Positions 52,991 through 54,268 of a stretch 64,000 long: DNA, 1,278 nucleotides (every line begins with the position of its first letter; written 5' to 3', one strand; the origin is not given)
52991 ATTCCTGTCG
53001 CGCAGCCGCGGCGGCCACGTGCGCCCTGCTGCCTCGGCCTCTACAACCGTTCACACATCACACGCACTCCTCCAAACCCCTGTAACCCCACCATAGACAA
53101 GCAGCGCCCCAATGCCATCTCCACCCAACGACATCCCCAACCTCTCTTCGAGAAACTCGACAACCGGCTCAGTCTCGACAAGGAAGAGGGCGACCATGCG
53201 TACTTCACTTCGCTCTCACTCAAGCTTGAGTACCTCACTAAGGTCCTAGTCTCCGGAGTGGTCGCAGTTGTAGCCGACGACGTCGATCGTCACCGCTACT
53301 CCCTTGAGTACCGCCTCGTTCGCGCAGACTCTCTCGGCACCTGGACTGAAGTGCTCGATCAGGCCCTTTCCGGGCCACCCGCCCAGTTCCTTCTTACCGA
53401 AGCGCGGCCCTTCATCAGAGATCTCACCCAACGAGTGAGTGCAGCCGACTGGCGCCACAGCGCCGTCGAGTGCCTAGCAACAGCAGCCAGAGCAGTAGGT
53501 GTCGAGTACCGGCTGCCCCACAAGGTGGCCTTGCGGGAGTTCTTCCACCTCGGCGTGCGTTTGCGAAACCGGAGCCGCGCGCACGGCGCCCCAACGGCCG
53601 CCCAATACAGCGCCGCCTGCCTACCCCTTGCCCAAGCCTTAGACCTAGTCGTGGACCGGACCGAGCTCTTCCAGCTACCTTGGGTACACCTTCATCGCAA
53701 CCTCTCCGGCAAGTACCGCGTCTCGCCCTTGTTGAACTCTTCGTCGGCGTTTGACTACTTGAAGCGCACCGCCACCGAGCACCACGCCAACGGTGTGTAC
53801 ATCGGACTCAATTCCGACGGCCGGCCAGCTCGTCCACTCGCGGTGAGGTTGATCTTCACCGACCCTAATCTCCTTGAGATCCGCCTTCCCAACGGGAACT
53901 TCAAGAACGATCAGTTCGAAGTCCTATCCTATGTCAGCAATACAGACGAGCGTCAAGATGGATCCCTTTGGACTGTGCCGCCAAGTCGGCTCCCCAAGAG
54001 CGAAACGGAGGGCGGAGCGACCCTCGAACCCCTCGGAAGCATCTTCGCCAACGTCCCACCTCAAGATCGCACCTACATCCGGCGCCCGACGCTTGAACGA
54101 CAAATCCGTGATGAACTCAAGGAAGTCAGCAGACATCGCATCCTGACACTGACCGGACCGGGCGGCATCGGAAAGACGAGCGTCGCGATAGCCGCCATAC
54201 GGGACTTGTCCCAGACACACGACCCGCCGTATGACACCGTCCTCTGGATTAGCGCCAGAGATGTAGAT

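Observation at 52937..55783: STAND NTPase with unrecognised, HEPN-motif-bearing N-terminal domain, low GC and no canonical start: candidate novel Avs/NLR-like antiviral protein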

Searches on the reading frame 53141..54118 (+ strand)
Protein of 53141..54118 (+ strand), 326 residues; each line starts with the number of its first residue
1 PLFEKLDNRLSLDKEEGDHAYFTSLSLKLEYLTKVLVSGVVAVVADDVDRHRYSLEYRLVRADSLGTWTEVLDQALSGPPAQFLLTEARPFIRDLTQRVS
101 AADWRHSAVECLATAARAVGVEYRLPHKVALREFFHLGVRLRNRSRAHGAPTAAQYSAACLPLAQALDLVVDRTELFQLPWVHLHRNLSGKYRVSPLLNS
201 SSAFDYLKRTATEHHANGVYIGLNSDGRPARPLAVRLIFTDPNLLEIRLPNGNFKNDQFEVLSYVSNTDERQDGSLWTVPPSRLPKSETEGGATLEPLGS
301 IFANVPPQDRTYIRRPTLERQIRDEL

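Call 23: search_solved_structures(query=A2, max_evalue=10, show_alignments=3)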
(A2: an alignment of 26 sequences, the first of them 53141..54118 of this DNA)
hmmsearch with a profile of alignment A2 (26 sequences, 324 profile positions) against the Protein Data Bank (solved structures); distinct sequences matched with E-value up to 10: 1.
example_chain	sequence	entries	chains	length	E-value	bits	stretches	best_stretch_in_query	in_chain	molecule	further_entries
3l5a_A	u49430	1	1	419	0.61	12.3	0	124-177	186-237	NADH/flavin oxidoreductase/NADH oxidase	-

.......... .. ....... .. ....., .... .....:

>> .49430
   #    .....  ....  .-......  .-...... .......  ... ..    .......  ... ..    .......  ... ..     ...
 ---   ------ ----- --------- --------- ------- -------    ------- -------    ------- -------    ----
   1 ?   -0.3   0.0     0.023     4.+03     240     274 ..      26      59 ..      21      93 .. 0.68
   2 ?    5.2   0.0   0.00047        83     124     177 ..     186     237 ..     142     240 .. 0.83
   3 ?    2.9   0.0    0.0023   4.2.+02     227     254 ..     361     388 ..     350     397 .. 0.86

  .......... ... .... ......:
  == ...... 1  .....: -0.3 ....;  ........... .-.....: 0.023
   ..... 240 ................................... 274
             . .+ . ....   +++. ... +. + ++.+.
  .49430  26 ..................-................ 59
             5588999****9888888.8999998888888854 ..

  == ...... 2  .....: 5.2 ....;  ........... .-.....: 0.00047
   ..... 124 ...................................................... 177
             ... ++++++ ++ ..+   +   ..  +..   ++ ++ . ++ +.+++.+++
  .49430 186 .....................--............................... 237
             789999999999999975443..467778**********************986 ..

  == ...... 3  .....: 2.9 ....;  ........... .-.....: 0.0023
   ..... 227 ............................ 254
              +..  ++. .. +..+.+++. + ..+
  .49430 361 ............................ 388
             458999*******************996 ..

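Call 31: find_related_loci(query=A2, collection=genome_contigs, flank=10000)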
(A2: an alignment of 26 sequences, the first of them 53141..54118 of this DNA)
Query A2 (326 aa) in genome_contigs; peptide patterns used: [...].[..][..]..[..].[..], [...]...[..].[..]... (x = any residue, [..] = any of these).
198 stretches matched a pattern; 139 encode a relative of the query (tblastn E <= 1e-3); the best 80 are kept; 80 distinct loci.
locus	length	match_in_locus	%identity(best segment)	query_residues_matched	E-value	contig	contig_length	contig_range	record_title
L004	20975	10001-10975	57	2-326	2e-118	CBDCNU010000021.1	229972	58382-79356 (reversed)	MAG: Opitutales bacterium isolate 42708a05-d3cc-445b-9663-4ac609fa1cf6 genome assembly, contig: contig_21, whole genome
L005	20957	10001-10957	56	2-326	8e-117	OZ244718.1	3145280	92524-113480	MAG: Dehalococcoidia bacterium isolate 64a180b2-7017-4824-b5be-e5f766f304e8 genome assembly, chromosome: 1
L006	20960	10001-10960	54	2-326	7e-112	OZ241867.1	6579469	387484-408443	MAG: Candidatus Latescibacterota bacterium isolate 402c3f40-99c9-4ff8-b352-fabea084b2f7 genome assembly, chromosome: 1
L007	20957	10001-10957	55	2-326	4e-112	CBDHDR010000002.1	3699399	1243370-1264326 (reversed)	MAG: Dehalococcoidia bacterium isolate 3405ea0c-46a1-49ac-8793-a98dd5fa39b7 genome assembly, contig: contig_2, whole gen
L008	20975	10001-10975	53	2-326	9e-111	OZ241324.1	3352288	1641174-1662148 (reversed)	MAG: uncultured Pseudohongiella sp. isolate d3aff5fe-6936-4dba-83f8-42c5914a9891 genome assembly, chromosome: 1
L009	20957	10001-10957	53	2-326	2e-110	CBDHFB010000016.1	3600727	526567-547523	MAG: Dehalococcoidia bacterium isolate 5892fe59-49e4-48a8-8c95-40c51a55cd3e genome assembly, contig: contig_12, whole ge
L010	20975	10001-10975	57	2-326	7e-110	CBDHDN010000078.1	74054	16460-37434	MAG: Alphaproteobacteria bacterium isolate db8b3522-1e14-40fc-9e30-f82ebbdce12e genome assembly, contig: contig_78, whol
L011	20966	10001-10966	52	2-326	2e-109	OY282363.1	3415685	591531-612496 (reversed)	MAG: uncultured Alphaproteobacteria bacterium genome assembly, chromosome: 1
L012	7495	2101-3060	52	1-326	4e-109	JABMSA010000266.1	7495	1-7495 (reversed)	MAG: Planctomycetota bacterium isolate bin.53 k141_2209097, whole genome shotgun sequence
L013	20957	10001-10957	52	2-326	4e-108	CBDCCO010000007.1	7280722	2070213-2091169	MAG: Vicinamibacterales bacterium isolate 33854e28-373d-43bf-a5c3-6fc065bbcf3f genome assembly, contig: contig_7, whole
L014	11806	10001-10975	51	2-326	7e-108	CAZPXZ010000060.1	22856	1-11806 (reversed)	MAG TPA_asm: uncultured Rhodobacterales bacterium isolate SRP109090_co2_240 genome assembly, contig: NODE_3081_length_22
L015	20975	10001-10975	50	2-326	3e-106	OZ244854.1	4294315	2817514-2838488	MAG: Paracoccaceae bacterium isolate 8cccaf92-0958-4092-b060-190bed362cb7 genome assembly, chromosome: 1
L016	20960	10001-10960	50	1-326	1e-106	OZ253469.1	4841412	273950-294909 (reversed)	MAG: Candidatus Azotimanducaceae bacterium isolate 0d336ec1-7821-4be5-a928-cec4cb1b8f81 genome assembly, chromosome: 1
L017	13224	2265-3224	52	1-326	3e-114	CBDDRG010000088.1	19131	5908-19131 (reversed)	uncultured bacterium isolate s14_56 genome assembly, contig: k141_1477232, whole genome shotgun sequence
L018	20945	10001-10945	50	6-326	6e-104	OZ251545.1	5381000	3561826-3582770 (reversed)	MAG: Gammaproteobacteria bacterium isolate 804a2bfb-9c7e-4e06-b795-02af6ddb82b1 genome assembly, chromosome: 1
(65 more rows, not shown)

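Call 32: predict_structure(alignment_id=A2)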
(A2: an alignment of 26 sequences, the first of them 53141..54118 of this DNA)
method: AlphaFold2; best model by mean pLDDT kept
length: 326 residues; sequences in the alignment: 26
mean_pLDDT: 81.5   pTM: 0.80
mean pLDDT of the five models: 81.5, 75.8, 75.3, 74.2, 71.7
residues with pLDDT >= 90: 137; 70-90: 128; 50-70: 29; < 50: 32
segments of 3 or more residues with pLDDT < 50: 280-311
pLDDT, mean of each block of 10 residues (from residue 1): 81 86 91 95 84 88 92 95 91 96 98 97 95 97 81 92 97 93 83 88 84 81 73 87 73 79 72 63 38 36 38 70 75
secondary structure, 60 per line:
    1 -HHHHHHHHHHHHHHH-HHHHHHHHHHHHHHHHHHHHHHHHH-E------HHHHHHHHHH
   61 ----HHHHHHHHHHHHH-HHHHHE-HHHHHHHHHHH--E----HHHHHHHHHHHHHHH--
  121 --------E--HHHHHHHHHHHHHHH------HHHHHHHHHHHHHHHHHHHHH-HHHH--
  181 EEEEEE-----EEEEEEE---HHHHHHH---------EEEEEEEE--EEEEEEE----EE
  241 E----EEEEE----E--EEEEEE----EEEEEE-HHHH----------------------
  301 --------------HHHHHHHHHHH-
elements in order: H2-16 H18-42 H51-60 H65-77 H79-83 H86-96 H104-118 H132-146 H153-173 H175-178 E181-186 E192-198 H202-208 E218-225 E228-234 E239-241 E246-250 E258-263 E268-273 H275-278 H315-325

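Call 41: search_protein_families(library=pfam, alignment_id=A2, max_evalue=10)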
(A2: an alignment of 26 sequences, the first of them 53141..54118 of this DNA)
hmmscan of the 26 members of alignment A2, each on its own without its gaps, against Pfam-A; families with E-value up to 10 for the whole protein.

A. member 1, window:53141-54118:+ (326 aa): 0 families

B. families by the number of members that match (of 26 scanned): 7 families
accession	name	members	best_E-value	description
PF22867.1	YoaL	2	0.0071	Protein YoaL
PF00679.30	EFG_C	1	0.0061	Elongation factor G C-terminus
PF16817.10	DUF5073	1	0.019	Domain of unknown function (DUF5073)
PF10130.15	PIN_2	1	0.037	PIN domain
PF16742.10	IL17R_D_N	1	0.089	N-terminus of interleukin 17 receptor D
PF13714.12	PEP_mutase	1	0.11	Phosphoenolpyruvate phosphomutase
PF12738.14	PTCB-BRCT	1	0.11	twin BRCT domain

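Call 43: search_protein_representatives(protein=window:53141-54118:+)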
Query: 326 residues. Proteins with E-value up to 0.001 (for the whole library): 561; up to 1e-10: 428; up to 1e-30: 215. The best 150 are listed.
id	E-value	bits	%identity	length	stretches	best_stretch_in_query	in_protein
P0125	1.0e-100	353.8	57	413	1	2-309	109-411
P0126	6.4e-100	351.2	50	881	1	2-324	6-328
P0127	2.9e-98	345.8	57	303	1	2-293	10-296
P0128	6.1e-93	328.3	48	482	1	2-324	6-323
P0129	1.8e-91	323.5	56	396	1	2-279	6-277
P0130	1.1e-90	320.9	50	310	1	1-307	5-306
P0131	9.3e-88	311.3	47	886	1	2-325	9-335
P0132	2.9e-86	306.4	51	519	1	2-284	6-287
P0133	6.5e-82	292.1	53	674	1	2-287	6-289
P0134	8.9e-81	288.4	52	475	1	2-283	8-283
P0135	4.2e-72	259.9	52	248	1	1-225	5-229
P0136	4.9e-72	259.7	44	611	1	4-326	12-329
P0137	7.9e-72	259.0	43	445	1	4-322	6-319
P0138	8.9e-70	252.2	41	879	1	6-325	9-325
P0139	4.0e-69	250.1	42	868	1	5-326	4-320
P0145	9.0e-64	232.5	41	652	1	4-323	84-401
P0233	2.9e-46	175.0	36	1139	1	6-323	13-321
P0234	4.0e-46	174.5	38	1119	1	34-322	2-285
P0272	2.7e-42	161.9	35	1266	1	9-322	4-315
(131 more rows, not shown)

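Call 45: fold_search(model_id=the predicted structure, library=pdb)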
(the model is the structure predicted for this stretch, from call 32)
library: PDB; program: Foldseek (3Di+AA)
matches with E <= 10: 232; with E <= 0.001: 0
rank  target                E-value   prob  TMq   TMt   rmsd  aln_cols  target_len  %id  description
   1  2pz1                  3.7e-01  0.06  0.12  0.12  23.4       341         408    8  Crystal Structure of Auto-inhibited Asef (released 2007-08-21)
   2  8osi                  5.8e-01  0.06  0.14  0.12  17.0       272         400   12  Genetically encoded green ratiometric calcium indicator FNCaMP in calcium-bound state (released 2023-05-24)
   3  2win_B                1.0e+00  0.07  0.12  0.05  16.6       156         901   17  C3 convertase (C3bBb) stabilized by SCIN (released 2009-06-09)
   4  2win_F                1.1e+00  0.07  0.12  0.05  16.4       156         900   17  C3 convertase (C3bBb) stabilized by SCIN (released 2009-06-09)
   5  9bkk_R                1.1e+00  0.05  0.12  0.13  19.4       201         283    9  Cholecystokinin 1 receptor (CCK1R) sterol 7M mutant, Gq chimera (mGsqi) complex (released 2024-05-22)
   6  7kwg_g                1.2e+00  0.06  0.11  0.18  13.1       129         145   18  Staphylococcus aureus 30S ribosomal subunit in presence of spermidine (released 2021-01-27)
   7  7cmg_B                1.4e+00  0.02  0.12  0.09  22.2       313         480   10  The Structure of the periplasmic domain of PorM (released 2020-09-02)
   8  9pxf_D                1.7e+00  0.03  0.12  0.14  18.6       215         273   12  Ammonia monooxygenase in native membranes from N. briensis (released 2026-01-28)
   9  8zdj_A                1.8e+00  0.02  0.12  0.09  20.0       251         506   14  Cryo-EM structure of Mycobacteriophage Douge genome-packed connector (gp5, gp9, gp10, gp12 and gp13) (released 2025-06-25)
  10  7ezk_D                2.0e+00  0.03  0.12  0.13  18.4       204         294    9  Cryo-EM structure of an activated Cholecystokinin A receptor (CCKAR)-Gs complex (released 2021-08-25)
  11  5w4v_D                2.0e+00  0.02  0.10  0.13  19.6       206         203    7  Structure of RORgt bound to a tertiary alcohol (released 2017-12-27)
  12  7cmd_B                2.1e+00  0.04  0.11  0.12  13.7       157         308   10  Crystal structure of the SARS-CoV-2 PLpro with GRL0617 (released 2020-09-02)
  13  5ona_A                2.2e+00  0.03  0.11  0.14  17.9       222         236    8  Drosophila Bag-of-marbles CBM peptide bound to human CAF40-CNOT1 (released 2017-12-27)
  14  6umm_B                2.4e+00  0.04  0.12  0.10  16.3       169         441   18  A complete structure of the ESX-3 translocon complex (released 2019-10-23)
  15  3qr8                  2.5e+00  0.06  0.12  0.21  14.9       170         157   12  Crystal structure of the bacteriophage P2 membrane-piercing protein gpV (released 2012-02-22)
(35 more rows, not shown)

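Call 54: search_protein_families(library=pfam, alignment_id=A3, max_evalue=0.00001)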
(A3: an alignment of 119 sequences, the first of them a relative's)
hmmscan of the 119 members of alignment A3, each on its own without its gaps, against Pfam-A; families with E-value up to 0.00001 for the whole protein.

A. member 1, L004:5918-6925:- (336 aa): 1 family
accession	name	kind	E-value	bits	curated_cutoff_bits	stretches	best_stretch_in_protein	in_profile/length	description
PF08240.17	ADH_N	-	9.5e-21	74.4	23.5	1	30-135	1-104/104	Alcohol dehydrogenase GroES-like domain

B. families by the number of members that match (of 119 scanned): 116 families (the first 25 are shown)
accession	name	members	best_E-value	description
PF00589.27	Phage_integrase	4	9.4e-22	Phage integrase family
PF13683.12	rve_3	3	9.8e-27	Integrase core domain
PF00665.32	rve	3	9.9e-18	Integrase core domain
PF00271.37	Helicase_C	3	2.4e-17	Helicase conserved C-terminal domain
PF13565.12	HTH_32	3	2e-13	Homeodomain-like domain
PF13518.12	HTH_28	3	2.8e-09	Helix-turn-helix domain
PF13551.12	HTH_29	3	1.5e-08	Winged helix-turn helix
PF13304.12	AAA_21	2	8.3e-41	AAA domain, putative AbiEii toxin, Type IV TA system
PF00078.32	RVT_1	2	6.7e-36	Reverse transcriptase (RNA-dependent DNA polymerase)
PF13175.12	AAA_15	2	1.1e-21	AAA ATPase domain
PF08240.17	ADH_N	2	9.5e-21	Alcohol dehydrogenase GroES-like domain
PF13384.12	HTH_23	2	1.5e-07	Homeodomain-like domain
PF03606.21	DcuC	1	5.9e-87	C4-dicarboxylate anaerobic carrier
PF13701.12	DDE_Tnp_1_4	1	3e-77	Transposase DDE domain group 1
PF22521.2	HypF_C_2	1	5.7e-72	Carbamoyltransferase, Kae1-like Domain, second subdomain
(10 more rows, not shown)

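Call 55: search_protein_families(library=padloc, alignment_id=A3, max_evalue=1e-10)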
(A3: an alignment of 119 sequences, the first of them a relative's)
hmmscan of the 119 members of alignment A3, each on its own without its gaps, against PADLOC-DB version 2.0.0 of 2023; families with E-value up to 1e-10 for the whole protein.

A. member 1, L004:5918-6925:- (336 aa): 0 families

B. families by the number of members that match (of 119 scanned): 191 families (the first 25 are shown)
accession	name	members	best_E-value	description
PDLC04134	mad2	3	4.8e-26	mads_2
PDLC01136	RT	2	2.9e-61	RT (reverse transcriptase)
PDLC02063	Cas1_IIIb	2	6.5e-44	-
PDLC04178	HEC-01A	2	6.2e-40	-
PDLC02980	AriA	2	9.2e-40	-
PDLC04175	HEC-01A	2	1.2e-36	-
PDLC03688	HEase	2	1.1e-35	homing endonuclease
PDLC04177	HEC-01A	2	2.5e-33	-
PDLC02335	AbiLi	2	6.4e-31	AbiLi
PDLC04180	HEC-01A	2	1.5e-29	-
PDLC04179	HEC-01A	2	1.5e-28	-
PDLC03698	HEase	2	7.9e-28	homing endonuclease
PDLC03756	RT_UG19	2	1.8e-25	DRT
PDLC01607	RT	2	6e-25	"CAS-I,CAS-II,CAS-III,CAS-IV,CAS-V,CAS-VI; acquisition_associated"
PDLC04391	PDC-M07A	2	6e-25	-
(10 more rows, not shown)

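Call 85: search_protein_families(library=pfam, alignment_id=A6, max_evalue=0.00001)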
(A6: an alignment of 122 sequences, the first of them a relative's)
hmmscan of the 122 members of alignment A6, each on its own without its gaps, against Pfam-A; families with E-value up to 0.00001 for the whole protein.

A. member 1, L005:5825-6292:- (156 aa): 0 families

B. families by the number of members that match (of 122 scanned): 104 families (the first 25 are shown)
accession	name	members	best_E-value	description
PF04313.20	HSDR_N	3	1.1e-46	Type I restriction enzyme R protein N terminus (HSDR_N)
PF00069.31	Pkinase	3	9.6e-39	Protein kinase domain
PF07714.23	PK_Tyr_Ser-Thr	3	8.9e-26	Protein tyrosine and serine/threonine kinase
PF04851.21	ResIII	3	4.6e-17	Type III restriction enzyme, res subunit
PF02384.22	N6_Mtase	2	5e-105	N-6 DNA Methylase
PF03050.20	DDE_Tnp_IS66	2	5.5e-83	Transposase IS66 family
PF18766.7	SWI2_SNF2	2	1.1e-76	SWI2/SNF2 ATPase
PF06250.17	YhcG_C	2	2.8e-64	YhcG PDDEXK nuclease domain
PF19054.6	DUF5753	2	2.9e-51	Domain of unknown function (DUF5753)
PF17761.7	DUF1016_N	2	1.4e-48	DUF1016 N-terminal domain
PF01935.23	DUF87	2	4.2e-44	Helicase HerA, central domain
PF00144.29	Beta-lactamase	2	8.3e-38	Beta-lactamase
PF02653.21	BPD_transp_2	2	1.1e-37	Branched-chain amino acid transport system / permease component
PF00270.35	DEAD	2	2e-25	DEAD/DEAH box helicase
PF22679.2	T1R_D3-like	2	2.8e-21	Type I restriction enzyme subunit R domain 3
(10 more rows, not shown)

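Call 92: search_protein_families(library=pfam, proteins=[P0233, P0234, P0272, P0145, P0125], max_evalue=0.001)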
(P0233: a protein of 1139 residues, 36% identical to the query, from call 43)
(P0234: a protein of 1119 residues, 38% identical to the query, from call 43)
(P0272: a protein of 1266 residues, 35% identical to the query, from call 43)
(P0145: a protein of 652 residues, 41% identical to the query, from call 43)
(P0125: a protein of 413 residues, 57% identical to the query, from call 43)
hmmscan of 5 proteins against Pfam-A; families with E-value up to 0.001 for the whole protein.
P0233 (1139 aa): 2 families
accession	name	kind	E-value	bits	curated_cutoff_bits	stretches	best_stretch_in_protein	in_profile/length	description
PF00931.28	NB-ARC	-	3.5e-06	26.9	23.5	1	318-521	6-201/248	NB-ARC domain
PF13428.12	TPR_14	-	2.4e-05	25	23.5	0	697-741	3-43/44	Tetratricopeptide repeat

P0234 (1119 aa): 1 family
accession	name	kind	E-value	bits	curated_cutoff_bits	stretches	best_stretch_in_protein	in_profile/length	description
PF00931.28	NB-ARC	-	6.1e-05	22.8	23.5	1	291-496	15-209/248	NB-ARC domain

P0272 (1266 aa): 3 families
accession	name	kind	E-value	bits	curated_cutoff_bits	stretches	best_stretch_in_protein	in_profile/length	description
PF00931.28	NB-ARC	-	4e-07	30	23.5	1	316-484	9-169/248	NB-ARC domain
PF13432.12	TPR_16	-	9.1e-05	23.3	32.7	1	715-764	14-62/65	Tetratricopeptide repeat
PF13191.12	AAA_16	-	0.00011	23.2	32.6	0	322-413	22-103/167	AAA ATPase domain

P0145 (652 aa): 2 families
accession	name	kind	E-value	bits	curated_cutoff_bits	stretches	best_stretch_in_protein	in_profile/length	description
PF00072.30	Response_reg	-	3.8e-14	53.2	30.2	1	557-619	48-110/111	Response regulator receiver domain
PF00931.28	NB-ARC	-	0.00038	20.2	23.5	1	406-445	16-55/248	NB-ARC domain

P0125 (413 aa): 0 families
